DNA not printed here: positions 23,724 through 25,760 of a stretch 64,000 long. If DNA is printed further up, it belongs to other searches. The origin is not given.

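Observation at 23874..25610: ATP-grasp ligase fused to a low-molecular-weight protein-tyrosine phosphatase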

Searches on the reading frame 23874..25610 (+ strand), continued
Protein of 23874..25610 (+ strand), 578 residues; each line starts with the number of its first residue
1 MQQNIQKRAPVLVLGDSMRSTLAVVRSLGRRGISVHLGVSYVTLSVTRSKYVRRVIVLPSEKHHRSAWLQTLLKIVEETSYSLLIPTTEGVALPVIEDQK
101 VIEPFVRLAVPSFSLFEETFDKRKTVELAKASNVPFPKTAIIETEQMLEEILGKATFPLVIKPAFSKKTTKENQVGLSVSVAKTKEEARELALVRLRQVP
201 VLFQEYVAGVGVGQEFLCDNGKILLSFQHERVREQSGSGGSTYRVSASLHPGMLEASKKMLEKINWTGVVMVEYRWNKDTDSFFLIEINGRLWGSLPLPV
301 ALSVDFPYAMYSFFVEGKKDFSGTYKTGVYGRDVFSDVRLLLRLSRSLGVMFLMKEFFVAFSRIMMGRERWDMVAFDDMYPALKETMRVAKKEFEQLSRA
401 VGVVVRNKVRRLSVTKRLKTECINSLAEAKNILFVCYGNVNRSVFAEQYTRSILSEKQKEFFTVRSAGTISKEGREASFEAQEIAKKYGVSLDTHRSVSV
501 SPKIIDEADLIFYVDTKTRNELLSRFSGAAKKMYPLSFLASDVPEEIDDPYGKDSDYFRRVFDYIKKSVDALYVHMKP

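Call 36: fold_search(model_id=the predicted structure, library=pdb)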
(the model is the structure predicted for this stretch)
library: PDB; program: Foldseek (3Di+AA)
matches with E <= 10: 1934; with E <= 0.001: 622
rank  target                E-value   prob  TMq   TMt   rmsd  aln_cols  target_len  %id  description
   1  1bxr_A                1.8e-16  1.00  0.43  0.24  17.7       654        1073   12  STRUCTURE OF CARBAMOYL PHOSPHATE SYNTHETASE COMPLEXED WITH THE ATP ANALOG AMPPNP (released 1999-04-20)
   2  5dou_B                2.2e-16  1.00  0.44  0.19  17.1       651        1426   11  Crystal Structure of Human Carbamoyl phosphate synthetase I (CPS1), ligand-bound form (released 2015-12-09)
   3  7kct_A                3.0e-16  1.00  0.45  0.56   4.4       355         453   13  Crystal Structure of the Hydrogenobacter thermophilus 2-Oxoglutarate Carboxylase (OGC) Biotin Carboxylase (BC) Domain  (released 2021-01-27)
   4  5vyz_A                3.6e-16  1.00  0.46  0.24   3.9       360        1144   15  Crystal structure of Lactococcus lactis pyruvate carboxylase in complex with cyclic-di-AMP (released 2017-08-16)
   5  3vot_B                4.8e-16  1.00  0.44  0.63   3.7       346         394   15  Crystal structure of L-amino acid ligase from Bacillus licheniformis (released 2012-11-07)
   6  3hbl_C                5.0e-16  1.00  0.43  0.25   4.8       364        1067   14  Crystal Structure of S. aureus Pyruvate Carboxylase T908A Mutant (released 2009-06-30)
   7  2vpq_A                5.7e-16  1.00  0.46  0.59   3.8       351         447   13  Crystal structure of biotin carboxylase from S. aureus complexed with AMPPNP (released 2008-09-09)
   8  9yx2_B                5.7e-16  1.00  0.46  0.54   4.8       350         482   14  Structure of the long chain acyl-CoA carboxylase complex from Mycobacterium smegmatis with ATP, bicarbonate, and propi (released 2025-11-26)
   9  7kbl_B                6.0e-16  1.00  0.38  0.47   7.1       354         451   14  Biotin Carboxylase domain of Thermophilic 2-Oxoglutarate Carboxylase bound to Bicarbonate (released 2021-01-27)
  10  1ce8_A                7.1e-16  1.00  0.42  0.24   4.7       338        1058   18  CARBAMOYL PHOSPHATE SYNTHETASE FROM ESCHERICHIS COLI WITH COMPLEXED WITH THE ALLOSTERIC LIGAND IMP (released 1999-07-26)
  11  5vz0_A                7.6e-16  1.00  0.45  0.24   4.0       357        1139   14  Crystal structure of Lactococcus lactis pyruvate carboxylase G746A mutant in complex with cyclic-di-AMP (released 2017-08-16)
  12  5vyz_B                7.6e-16  1.00  0.45  0.24   4.1       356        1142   14  Crystal structure of Lactococcus lactis pyruvate carboxylase in complex with cyclic-di-AMP (released 2017-08-16)
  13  7zz3_C                7.6e-16  1.00  0.45  0.26   4.2       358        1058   15  Cryo-EM structure of "BC react" conformation of Lactococcus lactis pyruvate carboxylase with acetyl-CoA (released 2022-10-12)
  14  5dou_C                8.0e-16  1.00  0.42  0.19   4.4       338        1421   14  Crystal Structure of Human Carbamoyl phosphate synthetase I (CPS1), ligand-bound form (released 2015-12-09)
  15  1ulz                  9.0e-16  1.00  0.39  0.49   7.3       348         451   13  Crystal structure of the biotin carboxylase subunit of pyruvate carboxylase (released 2004-03-09)
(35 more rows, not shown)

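Call 54: list_cluster_members(proteins=[P0001, P0004, P0008, P0060])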
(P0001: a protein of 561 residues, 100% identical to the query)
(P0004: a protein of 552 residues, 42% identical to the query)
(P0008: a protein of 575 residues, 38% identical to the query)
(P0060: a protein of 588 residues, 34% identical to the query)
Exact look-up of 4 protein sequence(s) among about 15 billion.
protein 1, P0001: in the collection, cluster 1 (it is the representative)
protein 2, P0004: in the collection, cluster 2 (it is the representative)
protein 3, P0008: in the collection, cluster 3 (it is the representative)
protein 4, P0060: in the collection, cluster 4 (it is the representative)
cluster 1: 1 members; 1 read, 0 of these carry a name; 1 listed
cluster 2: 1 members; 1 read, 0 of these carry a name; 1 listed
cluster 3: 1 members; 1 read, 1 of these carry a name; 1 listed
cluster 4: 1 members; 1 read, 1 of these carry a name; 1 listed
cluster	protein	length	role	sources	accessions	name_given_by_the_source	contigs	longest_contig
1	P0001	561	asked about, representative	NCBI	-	-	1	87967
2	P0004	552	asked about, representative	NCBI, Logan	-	-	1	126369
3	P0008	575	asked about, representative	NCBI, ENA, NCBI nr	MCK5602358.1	ATP-grasp domain-containing protein [Candidatus Pacearchaeota archaeon]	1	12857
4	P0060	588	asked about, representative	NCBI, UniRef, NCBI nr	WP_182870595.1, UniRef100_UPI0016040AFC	ATP-grasp domain-containing protein [Rhodopirellula sp. JC639] | arsenate reductase/protein-tyrosine-phosphatase family protein n=1 Tax=Stieleria ...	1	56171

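Call 61: search_solved_structures(query=A3, max_evalue=5, show_alignments=1)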
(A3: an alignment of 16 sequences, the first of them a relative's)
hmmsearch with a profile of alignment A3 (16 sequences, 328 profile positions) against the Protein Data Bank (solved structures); distinct sequences matched with E-value up to 5: 10.
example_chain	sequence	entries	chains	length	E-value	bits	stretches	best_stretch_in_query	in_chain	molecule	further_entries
2vpk_A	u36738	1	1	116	0.007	18.7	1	149-232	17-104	MYONEURIN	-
7y38_Y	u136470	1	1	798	0.13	14.5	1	93-155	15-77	Protease nsP2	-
8hfa_A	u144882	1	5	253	0.15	14.3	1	95-155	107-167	NodB homology domain-containing protein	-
9gs9_H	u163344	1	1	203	0.21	13.9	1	183-275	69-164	Cas6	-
8qad_A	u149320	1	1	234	0.25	13.6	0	274-308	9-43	sc-apCC-6-LLIA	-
30ga_H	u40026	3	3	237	0.29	13.4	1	183-275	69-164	Cas6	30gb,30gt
3rxz_A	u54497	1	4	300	0.3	13.4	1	96-158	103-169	Polysaccharide deacetylase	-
6jim_A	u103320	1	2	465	0.37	13.1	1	93-155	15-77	helicase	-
5zjg_A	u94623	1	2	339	0.69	12.2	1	144-202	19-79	Gamma-glutamyltransferase 1 Threonine peptidase. MEROPS family T03 L-subunit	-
7d9e_A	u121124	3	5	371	0.79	12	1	144-202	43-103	Gamma-glutamyltransferase 1 Threonine peptidase. MEROPS family T03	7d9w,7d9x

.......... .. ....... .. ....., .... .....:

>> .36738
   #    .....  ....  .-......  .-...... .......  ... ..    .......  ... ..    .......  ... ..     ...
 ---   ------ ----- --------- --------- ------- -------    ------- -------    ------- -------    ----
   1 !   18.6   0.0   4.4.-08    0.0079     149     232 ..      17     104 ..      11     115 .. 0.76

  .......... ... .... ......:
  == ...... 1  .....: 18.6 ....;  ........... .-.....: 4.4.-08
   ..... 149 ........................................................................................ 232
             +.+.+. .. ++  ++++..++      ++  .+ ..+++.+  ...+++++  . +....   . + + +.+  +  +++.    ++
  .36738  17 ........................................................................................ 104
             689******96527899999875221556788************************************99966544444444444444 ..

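Call 62: search_protein_families(library=pfam, alignment_id=A3, max_evalue=1)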
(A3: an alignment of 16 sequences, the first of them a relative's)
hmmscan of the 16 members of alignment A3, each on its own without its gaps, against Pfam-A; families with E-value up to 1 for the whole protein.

A. member 1, L066:8973-9983:+ (336 aa): 1 family
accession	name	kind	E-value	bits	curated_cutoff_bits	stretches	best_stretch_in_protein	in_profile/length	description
PF03065.20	Glyco_hydro_57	-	0.14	11.9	21.2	1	115-171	114-168/291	Glycosyl hydrolase family 57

B. families by the number of members that match (of 16 scanned): 3 families
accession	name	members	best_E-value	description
PF01522.26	Polysacc_deac_1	4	0.0054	Polysaccharide deacetylase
PF03065.20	Glyco_hydro_57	1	0.14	Glycosyl hydrolase family 57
PF24196.1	DUF7421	1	0.29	Family of unknown function (DUF7421)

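Call 65: search_protein_families(library=pfam, proteins=[L024:9016-9957:+, L024:11726-12670:+, L024:12667-14784:+, L038:9120-9977:+, L038:11782-12681:+, L038:12740-13492:+, L055:12734-13498:+, L071:6658-8247:-, L055:15256-16605:+, L038:8107-9033:+], max_evalue=0.01)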
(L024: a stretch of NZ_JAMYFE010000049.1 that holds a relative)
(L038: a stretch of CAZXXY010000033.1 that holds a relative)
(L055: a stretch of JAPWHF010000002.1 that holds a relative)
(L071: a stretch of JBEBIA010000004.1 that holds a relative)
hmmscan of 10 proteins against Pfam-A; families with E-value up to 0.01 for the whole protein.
L024:9016-9957:+ (313 aa): 1 family
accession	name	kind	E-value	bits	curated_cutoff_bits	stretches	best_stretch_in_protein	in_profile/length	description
PF01636.29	APH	-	8.4e-14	52.3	23.2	1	91-260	78-231/239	Phosphotransferase enzyme family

L024:11726-12670:+ (314 aa): 2 families
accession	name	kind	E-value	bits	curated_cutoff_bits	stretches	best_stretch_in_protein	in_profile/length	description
PF13469.12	Sulfotransfer_3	-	9.5e-16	59.1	27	1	16-222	3-208/216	Sulfotransferase family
PF00685.33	Sulfotransfer_1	-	9.1e-05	22.4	22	1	13-222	2-177/255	Sulfotransferase domain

L024:12667-14784:+ (705 aa): 2 families
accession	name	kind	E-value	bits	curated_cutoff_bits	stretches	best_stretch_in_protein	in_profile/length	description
PF07940.18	Hepar_II_III_C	-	1.9e-20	73.9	24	1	425-647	9-225/237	Heparinase II/III-like, C-terminal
PF16889.11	Hepar_II_III_N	-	3.2e-16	60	22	1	111-309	84-264/340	Heparinase II/III N-terminus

L038:9120-9977:+ (285 aa): 7 families
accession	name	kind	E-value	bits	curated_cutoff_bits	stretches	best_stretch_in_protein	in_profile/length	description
PF13489.12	Methyltransf_23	-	1e-15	58.3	27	1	74-197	19-135/164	Methyltransferase domain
PF08242.18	Methyltransf_12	-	3.3e-14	53.8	30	1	84-177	1-98/98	Methyltransferase domain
PF13649.12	Methyltransf_25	-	4.4e-12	47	27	1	83-175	1-97/97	Methyltransferase domain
PF13847.12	Methyltransf_31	-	1.3e-10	41.6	27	1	79-183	3-113/145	Methyltransferase domain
PF08241.18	Methyltransf_11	-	2.6e-10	41.2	21.2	1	84-178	1-94/95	Methyltransferase domain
PF08003.17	Methyltransf_9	-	1e-05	25.1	23.8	1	74-178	110-216/315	Protein of unknown function (DUF1698)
PF02353.26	CMAS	-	0.00011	22.1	27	1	79-178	62-163/273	Mycolic acid cyclopropane synthetase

L038:11782-12681:+ (299 aa): 1 family
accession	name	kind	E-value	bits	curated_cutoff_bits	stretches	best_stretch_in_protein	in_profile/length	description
PF04577.19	Glyco_transf_61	-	6.8e-18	65.7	27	1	53-243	1-137/137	Glycosyltransferase 61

L038:12740-13492:+ (250 aa): 1 family
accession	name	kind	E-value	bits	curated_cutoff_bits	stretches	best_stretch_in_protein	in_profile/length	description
PF05050.19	Methyltransf_21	-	1.1e-17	65.1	22.7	1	54-220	1-173/173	Methyltransferase FkbM domain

L055:12734-13498:+ (254 aa): 1 family
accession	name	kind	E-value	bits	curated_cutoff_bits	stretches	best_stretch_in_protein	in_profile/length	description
PF13469.12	Sulfotransfer_3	-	1.6e-05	25.7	27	1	71-183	96-213/216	Sulfotransferase family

L071:6658-8247:- (529 aa): 3 families
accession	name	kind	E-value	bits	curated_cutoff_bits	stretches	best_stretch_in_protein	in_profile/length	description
PF00501.34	AMP-binding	-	5e-86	289.3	29.9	1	12-372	4-384/384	AMP-binding enzyme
PF13193.12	AMP-binding_C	-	5e-12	47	24.5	1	434-510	1-76/76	AMP-binding enzyme C-terminal domain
PF23562.2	AMP-binding_C_3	-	0.0016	19.3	20.8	0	421-480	3-60/124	AMP-binding enzyme C-terminal domain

L055:15256-16605:+ (449 aa): 3 families
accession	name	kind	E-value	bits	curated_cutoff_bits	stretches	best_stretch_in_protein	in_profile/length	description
PF02784.22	Orn_Arg_deC_N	-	9.1e-39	133.7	23.4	1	86-331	4-246/247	Pyridoxal-dependent decarboxylase, pyridoxal binding domain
PF00278.28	Orn_DAP_Arg_deC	-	9.4e-17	61.5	23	1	78-427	1-95/95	Pyridoxal-dependent decarboxylase, C-terminal sheet domain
PF01168.26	Ala_racemase_N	-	5e-06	26.8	24.1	1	82-283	2-194/220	Alanine racemase, N-terminal domain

L038:8107-9033:+ (308 aa): 1 family
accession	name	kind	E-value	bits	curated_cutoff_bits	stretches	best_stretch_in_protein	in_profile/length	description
PF01636.29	APH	-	8e-10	39.3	23.2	1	46-224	34-212/239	Phosphotransferase enzyme family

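Call 66: search_dna_similar(query=window:23874-25610:+, collection=plasmids, mode=protein, max_evalue=1e-10, max_rows=20)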
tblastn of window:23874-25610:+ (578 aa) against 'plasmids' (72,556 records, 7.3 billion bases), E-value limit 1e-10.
Records with a match: 84; places in all: 86; records where one place covers at least 80% of the query: 3.
Best place of each record, by identity: <60% 84.
By first word of the organism name: Priestia 36; Haloferax 7; Halorussus 4; Halobaculum 4; Natronorubrum 4; Nitratidesulfovibrio 4; Bacillus 4; Vibrio 3; Haloprofundus 3; Halocatena 3; and 9 more.
By predicted mobility (MOB-suite, as given by PLSDB): non-mobilizable 78; mobilizable 4; conjugative 2.
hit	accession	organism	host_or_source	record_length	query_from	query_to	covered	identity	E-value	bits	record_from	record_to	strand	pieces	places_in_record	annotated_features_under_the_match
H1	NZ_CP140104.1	Vibrio alfacsensis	Scophthalmus maximus,intestinal tract ...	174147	11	570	97%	28.5%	1e-56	213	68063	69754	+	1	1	ATP-grasp domain-containing protein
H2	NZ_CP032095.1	Vibrio alfacsensis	Solea senegalensis,whole ...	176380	11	570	97%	28.3%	1e-55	210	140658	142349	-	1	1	ATP-grasp domain-containing protein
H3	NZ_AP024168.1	Vibrio alfacsensis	-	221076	11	570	97%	28.2%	2e-56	213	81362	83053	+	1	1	ATP-grasp domain-containing protein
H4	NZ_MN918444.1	Haloprofundus sp. MHR1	-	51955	11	406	69%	33.2%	8e-39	160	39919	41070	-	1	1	ATP-grasp domain-containing protein | metal-dependent hydrolase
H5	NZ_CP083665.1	Haloprofundus salinisoli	cell culture,saline soil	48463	7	406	69%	31.4%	1e-34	147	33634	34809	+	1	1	ATP-grasp domain-containing protein | metal-dependent hydrolase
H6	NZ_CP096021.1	Halocatena salina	cell culture,sediment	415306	11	459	78%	27.2%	3e-32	140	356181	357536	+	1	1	ATP-grasp domain-containing protein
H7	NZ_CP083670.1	Haloprofundus halobius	cell culture,salt lake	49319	11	408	69%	29.1%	4e-34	146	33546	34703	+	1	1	ATP-grasp domain-containing protein | metal-dependent hydrolase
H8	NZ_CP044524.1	Halorussus halophilus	pure culture,marine solar saltern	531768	11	391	66%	28.7%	7e-25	117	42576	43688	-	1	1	ATP-grasp domain-containing protein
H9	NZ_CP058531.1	Halobaculum halophilum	cell culture,sediment in salt lake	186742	11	338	57%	30.6%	4e-32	139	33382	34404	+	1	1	ATP-grasp domain-containing protein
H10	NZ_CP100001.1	Halorussus vallis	cell culture,saline soil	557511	5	362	62%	27.8%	2e-27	125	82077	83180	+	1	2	ATP-grasp domain-containing protein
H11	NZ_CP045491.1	Natronorubrum aibiense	single cell,Xinjiang Aibi Salt Lake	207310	11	332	56%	30.2%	3e-24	115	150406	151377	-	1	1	carboxylate--amine ligase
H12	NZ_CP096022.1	Halocatena salina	cell culture,sediment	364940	11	332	56%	29.9%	2e-30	134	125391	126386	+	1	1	ATP-grasp domain-containing protein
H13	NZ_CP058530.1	Halobaculum halophilum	cell culture,sediment in salt lake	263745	11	329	55%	29.7%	3e-32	140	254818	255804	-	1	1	carboxylate--amine ligase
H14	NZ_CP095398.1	Natribaculum luteum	cell culture,brine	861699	11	332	56%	29.0%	1e-26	123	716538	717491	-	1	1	ATP-grasp domain-containing protein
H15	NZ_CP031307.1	Natronorubrum bangense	Cell culture,The Bange salt-alkaline ...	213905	11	332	56%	28.7%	1e-25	119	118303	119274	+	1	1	ATP-grasp protein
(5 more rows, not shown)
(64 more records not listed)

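Call 67: get_annotated_region(hit=H1, flank=20000)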
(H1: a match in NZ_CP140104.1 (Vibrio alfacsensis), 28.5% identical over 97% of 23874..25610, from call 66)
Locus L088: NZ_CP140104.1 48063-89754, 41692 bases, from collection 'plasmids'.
description: Vibrio alfacsensis strain VA-1 plasmid plas1, complete sequence
organism: Vibrio alfacsensis (NCBI taxid 1074311)
taxonomy: Bacteria; Pseudomonadota; Gammaproteobacteria; Vibrionales; Vibrionaceae; Vibrio; Vibrio alfacsensis
host: -; source: Scophthalmus maximus,intestinal tract of diseased ultured adult turbot from a factory breeding base; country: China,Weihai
typing (MOB-suite, as given by PLSDB): non-mobilizable
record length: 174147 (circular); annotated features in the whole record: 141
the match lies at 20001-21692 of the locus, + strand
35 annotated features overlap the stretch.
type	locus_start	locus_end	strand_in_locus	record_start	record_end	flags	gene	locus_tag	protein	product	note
CDS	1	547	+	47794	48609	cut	-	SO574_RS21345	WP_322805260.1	PEP-CTERM sorting domain-containing protein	-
CDS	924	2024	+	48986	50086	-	-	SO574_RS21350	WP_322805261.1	hypothetical protein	-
CDS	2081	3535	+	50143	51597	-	-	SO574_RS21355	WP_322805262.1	MBOAT family O-acyltransferase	-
CDS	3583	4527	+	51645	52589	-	-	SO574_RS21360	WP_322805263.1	hypothetical protein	-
CDS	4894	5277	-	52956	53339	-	-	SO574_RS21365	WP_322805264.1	PEP-CTERM sorting domain-containing protein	-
CDS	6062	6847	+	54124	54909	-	-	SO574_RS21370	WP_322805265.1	SDR family oxidoreductase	-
CDS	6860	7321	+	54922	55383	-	-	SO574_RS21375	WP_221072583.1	MaoC family dehydratase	-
CDS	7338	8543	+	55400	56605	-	-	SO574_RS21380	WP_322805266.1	thiolase family protein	GO:0006635 - fatty acid beta-oxidation [Evidence IEA]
CDS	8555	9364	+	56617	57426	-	-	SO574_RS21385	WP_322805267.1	enoyl-CoA hydratase-related protein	-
CDS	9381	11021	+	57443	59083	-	-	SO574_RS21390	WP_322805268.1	electron transfer flavoprotein-ubiquinone oxidoreductase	GO:0022900 - electron transport chain [Evidence IEA]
CDS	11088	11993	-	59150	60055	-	-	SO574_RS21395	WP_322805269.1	sensor domain-containing diguanylate cyclase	-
CDS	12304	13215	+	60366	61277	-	-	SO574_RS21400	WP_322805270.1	PEP-CTERM sorting domain-containing protein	-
CDS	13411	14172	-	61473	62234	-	-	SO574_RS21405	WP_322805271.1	serine protease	GO:0006508 - proteolysis [Evidence IEA]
CDS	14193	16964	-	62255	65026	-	prsT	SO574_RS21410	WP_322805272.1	XrtA/PEP-CTERM system TPR-repeat protein PrsT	-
CDS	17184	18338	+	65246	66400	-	-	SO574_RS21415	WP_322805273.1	GNAT family N-acetyltransferase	-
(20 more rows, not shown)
